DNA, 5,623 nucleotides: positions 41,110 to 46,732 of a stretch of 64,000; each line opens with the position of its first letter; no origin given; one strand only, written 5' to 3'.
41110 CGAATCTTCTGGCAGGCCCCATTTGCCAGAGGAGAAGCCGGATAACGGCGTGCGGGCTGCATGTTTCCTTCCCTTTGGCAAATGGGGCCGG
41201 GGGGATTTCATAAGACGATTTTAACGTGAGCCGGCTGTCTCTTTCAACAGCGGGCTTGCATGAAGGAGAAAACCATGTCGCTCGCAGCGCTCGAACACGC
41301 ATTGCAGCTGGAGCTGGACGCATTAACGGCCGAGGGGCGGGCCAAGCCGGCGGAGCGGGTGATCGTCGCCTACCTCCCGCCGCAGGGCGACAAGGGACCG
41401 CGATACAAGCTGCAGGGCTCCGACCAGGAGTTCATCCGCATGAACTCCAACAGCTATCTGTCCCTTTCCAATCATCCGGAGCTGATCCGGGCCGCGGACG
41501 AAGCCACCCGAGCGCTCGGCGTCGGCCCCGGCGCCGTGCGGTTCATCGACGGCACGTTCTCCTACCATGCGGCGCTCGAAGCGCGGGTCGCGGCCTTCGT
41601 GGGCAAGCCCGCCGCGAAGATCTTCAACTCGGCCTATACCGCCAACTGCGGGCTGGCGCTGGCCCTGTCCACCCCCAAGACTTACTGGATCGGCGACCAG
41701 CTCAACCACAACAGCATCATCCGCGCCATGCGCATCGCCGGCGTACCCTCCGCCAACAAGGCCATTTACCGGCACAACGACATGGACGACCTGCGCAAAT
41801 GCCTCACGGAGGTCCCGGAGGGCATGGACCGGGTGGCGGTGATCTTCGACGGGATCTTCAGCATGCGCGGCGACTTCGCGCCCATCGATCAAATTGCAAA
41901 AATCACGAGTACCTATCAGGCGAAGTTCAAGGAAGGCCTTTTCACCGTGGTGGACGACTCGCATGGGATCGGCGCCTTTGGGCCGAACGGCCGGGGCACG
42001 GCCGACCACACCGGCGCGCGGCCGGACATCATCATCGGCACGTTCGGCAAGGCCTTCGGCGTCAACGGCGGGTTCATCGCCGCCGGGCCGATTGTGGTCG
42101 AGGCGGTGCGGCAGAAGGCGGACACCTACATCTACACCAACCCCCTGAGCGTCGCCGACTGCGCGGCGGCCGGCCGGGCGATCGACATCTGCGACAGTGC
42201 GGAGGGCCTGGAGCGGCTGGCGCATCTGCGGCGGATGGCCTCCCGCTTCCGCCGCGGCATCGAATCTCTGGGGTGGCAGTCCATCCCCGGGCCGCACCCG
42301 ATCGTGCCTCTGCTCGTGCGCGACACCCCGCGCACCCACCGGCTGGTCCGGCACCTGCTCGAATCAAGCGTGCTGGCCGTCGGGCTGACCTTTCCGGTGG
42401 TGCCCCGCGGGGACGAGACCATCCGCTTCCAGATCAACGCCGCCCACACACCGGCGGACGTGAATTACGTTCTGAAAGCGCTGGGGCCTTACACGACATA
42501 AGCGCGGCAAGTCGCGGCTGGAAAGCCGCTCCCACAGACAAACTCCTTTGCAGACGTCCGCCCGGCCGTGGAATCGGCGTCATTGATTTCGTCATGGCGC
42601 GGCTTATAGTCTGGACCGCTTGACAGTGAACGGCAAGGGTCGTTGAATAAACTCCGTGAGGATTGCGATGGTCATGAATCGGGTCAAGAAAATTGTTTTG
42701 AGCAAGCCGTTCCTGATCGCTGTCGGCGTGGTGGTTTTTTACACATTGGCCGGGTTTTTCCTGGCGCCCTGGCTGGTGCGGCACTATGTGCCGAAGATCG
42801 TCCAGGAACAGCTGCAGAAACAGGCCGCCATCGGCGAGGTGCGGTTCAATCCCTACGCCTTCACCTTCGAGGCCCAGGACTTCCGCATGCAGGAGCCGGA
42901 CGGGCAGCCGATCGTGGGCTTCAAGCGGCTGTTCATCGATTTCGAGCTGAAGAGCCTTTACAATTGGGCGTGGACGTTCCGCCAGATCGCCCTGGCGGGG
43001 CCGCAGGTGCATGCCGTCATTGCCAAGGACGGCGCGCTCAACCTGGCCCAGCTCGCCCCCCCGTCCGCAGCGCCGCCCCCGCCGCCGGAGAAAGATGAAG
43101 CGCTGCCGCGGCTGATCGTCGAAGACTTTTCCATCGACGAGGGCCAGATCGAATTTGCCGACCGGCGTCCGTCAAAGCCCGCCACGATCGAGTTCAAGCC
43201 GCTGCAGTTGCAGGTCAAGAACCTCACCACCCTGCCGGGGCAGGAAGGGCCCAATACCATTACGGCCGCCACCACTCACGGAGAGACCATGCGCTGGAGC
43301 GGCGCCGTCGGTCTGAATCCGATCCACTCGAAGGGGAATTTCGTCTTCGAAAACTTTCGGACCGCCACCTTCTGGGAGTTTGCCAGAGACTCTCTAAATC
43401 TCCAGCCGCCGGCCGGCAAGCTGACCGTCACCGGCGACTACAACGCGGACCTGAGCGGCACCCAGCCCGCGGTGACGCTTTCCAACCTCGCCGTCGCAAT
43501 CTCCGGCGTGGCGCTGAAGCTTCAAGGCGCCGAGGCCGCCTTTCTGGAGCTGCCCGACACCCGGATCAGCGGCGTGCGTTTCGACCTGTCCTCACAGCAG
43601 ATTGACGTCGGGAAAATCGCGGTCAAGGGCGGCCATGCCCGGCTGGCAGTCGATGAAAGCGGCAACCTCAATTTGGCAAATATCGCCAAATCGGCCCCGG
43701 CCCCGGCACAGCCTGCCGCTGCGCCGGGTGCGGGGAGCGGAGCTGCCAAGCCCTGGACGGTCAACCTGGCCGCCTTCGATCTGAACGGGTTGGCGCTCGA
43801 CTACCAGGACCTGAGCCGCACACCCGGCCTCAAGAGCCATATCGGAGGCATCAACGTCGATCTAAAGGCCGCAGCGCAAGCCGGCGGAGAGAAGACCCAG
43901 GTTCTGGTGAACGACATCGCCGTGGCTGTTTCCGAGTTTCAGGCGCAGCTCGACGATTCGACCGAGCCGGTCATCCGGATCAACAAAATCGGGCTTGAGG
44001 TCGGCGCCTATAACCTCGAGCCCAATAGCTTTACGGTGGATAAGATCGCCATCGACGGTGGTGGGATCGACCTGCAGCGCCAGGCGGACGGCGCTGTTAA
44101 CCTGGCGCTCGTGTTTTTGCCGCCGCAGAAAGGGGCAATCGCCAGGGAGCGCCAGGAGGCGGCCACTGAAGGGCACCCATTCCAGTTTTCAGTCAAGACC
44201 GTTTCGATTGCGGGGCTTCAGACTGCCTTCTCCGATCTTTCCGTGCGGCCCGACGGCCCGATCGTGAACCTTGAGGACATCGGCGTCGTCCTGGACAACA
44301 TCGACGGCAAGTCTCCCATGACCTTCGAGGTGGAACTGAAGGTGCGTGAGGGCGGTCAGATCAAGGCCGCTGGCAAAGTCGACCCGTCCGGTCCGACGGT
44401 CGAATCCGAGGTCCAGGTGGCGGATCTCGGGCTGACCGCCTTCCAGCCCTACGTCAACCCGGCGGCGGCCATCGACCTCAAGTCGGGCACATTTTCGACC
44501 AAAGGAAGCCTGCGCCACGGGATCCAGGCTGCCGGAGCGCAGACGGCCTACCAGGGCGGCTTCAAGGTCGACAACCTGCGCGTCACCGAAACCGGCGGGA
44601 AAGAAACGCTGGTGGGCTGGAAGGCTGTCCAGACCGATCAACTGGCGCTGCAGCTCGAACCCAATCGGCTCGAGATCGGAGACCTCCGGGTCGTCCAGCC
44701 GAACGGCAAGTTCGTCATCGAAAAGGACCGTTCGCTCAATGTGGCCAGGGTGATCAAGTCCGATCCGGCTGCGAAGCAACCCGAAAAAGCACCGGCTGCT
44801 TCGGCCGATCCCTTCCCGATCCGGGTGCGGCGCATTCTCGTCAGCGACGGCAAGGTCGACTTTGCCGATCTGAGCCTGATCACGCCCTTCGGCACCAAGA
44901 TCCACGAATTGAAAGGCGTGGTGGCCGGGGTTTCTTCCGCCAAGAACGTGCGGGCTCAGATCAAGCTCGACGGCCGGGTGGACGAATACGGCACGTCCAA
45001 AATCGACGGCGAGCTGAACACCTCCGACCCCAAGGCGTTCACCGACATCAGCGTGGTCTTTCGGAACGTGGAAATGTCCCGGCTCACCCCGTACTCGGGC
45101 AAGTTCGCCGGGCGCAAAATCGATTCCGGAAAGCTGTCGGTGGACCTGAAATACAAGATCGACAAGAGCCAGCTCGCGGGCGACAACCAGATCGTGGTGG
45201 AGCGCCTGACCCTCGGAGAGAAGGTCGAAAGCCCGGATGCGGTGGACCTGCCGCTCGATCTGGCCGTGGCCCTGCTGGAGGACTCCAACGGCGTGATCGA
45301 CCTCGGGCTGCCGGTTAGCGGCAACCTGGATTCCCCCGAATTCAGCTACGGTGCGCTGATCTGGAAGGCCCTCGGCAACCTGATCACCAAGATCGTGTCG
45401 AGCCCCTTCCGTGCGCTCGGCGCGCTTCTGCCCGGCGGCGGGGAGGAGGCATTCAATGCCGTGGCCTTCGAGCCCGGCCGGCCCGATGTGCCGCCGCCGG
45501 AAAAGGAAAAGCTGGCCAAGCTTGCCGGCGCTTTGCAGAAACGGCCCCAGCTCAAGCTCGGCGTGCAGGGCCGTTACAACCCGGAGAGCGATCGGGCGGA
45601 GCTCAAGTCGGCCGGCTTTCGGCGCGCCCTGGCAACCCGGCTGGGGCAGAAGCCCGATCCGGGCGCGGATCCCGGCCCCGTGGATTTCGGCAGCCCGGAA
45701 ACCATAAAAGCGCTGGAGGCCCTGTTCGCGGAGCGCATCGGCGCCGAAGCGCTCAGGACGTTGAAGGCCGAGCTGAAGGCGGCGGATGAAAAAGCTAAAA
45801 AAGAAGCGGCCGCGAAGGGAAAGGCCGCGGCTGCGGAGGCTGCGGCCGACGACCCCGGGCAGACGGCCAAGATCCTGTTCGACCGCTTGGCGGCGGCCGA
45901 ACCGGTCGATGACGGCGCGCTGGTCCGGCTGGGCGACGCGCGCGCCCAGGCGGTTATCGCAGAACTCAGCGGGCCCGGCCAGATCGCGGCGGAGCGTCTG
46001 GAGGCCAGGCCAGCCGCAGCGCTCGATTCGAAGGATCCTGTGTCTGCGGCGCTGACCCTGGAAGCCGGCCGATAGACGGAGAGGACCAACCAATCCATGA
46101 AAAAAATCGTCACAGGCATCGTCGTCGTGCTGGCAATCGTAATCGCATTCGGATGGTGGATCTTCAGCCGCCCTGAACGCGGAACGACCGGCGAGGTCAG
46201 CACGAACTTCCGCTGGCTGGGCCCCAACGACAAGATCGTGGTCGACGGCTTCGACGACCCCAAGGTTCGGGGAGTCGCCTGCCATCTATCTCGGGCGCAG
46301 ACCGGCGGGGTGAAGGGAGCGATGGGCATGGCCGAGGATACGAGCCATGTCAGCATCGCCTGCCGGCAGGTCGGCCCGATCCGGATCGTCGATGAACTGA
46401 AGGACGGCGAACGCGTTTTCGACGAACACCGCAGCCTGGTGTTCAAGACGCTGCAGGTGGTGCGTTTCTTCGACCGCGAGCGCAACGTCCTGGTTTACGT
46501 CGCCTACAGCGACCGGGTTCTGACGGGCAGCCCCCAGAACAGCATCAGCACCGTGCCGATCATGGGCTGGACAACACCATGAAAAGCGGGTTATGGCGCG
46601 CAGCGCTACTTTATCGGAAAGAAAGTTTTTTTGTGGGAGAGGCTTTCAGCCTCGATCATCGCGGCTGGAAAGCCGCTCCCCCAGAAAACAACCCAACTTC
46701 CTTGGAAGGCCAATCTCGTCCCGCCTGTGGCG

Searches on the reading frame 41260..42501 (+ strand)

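Call 34: search_protein_families(library=pfam, proteins=[window:41260-42501:+], max_evalue=0.00001)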
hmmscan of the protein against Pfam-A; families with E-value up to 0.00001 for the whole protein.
window:41260-42501:+ (413 aa): 1 family
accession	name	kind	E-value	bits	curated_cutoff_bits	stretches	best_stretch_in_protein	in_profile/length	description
PF00155.27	Aminotran_1_2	-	1.5e-42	146.5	19.7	1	58-408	3-361/361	Aminotransferase class I and II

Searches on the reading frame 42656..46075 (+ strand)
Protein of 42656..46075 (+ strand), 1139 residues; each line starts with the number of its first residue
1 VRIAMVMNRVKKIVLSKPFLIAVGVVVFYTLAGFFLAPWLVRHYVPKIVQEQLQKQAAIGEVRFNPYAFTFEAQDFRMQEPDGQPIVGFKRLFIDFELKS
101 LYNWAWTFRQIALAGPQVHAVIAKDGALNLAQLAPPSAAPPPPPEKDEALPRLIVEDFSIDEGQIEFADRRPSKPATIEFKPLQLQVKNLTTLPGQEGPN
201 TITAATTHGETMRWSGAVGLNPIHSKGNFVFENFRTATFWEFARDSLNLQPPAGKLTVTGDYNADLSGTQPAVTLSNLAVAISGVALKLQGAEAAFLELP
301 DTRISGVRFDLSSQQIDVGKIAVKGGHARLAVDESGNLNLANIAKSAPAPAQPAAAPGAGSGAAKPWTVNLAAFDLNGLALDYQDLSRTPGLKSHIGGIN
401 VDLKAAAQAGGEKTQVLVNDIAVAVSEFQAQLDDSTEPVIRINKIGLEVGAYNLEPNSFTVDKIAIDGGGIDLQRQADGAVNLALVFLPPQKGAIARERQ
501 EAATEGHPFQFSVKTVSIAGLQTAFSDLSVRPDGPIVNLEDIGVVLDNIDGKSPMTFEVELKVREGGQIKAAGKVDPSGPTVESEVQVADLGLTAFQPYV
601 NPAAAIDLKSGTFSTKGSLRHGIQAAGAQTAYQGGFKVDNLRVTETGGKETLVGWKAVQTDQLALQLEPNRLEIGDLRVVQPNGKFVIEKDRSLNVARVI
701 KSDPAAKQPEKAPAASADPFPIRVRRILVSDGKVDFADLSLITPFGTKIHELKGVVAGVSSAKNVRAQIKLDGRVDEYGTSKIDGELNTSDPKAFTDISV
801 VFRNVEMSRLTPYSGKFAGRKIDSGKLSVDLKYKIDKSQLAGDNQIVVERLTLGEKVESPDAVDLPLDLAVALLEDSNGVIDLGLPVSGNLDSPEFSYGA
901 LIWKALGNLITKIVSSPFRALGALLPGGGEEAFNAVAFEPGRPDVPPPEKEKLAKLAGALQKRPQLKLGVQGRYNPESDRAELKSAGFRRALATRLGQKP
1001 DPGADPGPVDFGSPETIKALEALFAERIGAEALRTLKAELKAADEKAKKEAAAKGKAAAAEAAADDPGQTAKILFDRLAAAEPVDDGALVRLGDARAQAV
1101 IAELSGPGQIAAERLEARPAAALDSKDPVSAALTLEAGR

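Call 34: search_protein_families(library=pfam, proteins=[window:42656-46075:+], max_evalue=0.00001)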
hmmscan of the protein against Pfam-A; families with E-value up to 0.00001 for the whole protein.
window:42656-46075:+ (1139 aa): 3 families
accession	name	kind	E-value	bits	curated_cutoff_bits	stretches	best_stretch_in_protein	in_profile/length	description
PF05359.17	DUF748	-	1.7e-279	930.6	50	1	7-1115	11-1037/1037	Domain of Unknown Function (DUF748)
PF05170.20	AsmA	-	7.3e-12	45.3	29.8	0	35-174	28-178/607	AsmA family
PF13116.12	YhdP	-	1.1e-07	30.7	46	1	7-190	4-176/1224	YhdP protein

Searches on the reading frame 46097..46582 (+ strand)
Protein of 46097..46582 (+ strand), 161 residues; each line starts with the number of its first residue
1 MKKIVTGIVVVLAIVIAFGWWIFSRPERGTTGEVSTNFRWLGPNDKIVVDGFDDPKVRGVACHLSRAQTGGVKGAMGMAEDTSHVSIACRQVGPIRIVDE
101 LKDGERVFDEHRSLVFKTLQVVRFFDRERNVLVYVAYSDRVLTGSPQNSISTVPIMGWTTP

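Call 34: search_protein_families(library=pfam, proteins=[window:46097-46582:+], max_evalue=0.00001)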
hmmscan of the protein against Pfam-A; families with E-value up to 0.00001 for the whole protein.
window:46097-46582:+ (161 aa): 1 family
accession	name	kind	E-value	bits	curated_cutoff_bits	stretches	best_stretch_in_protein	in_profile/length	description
PF05981.17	CreA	-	1.6e-56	190.4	25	1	32-158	2-131/131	CreA protein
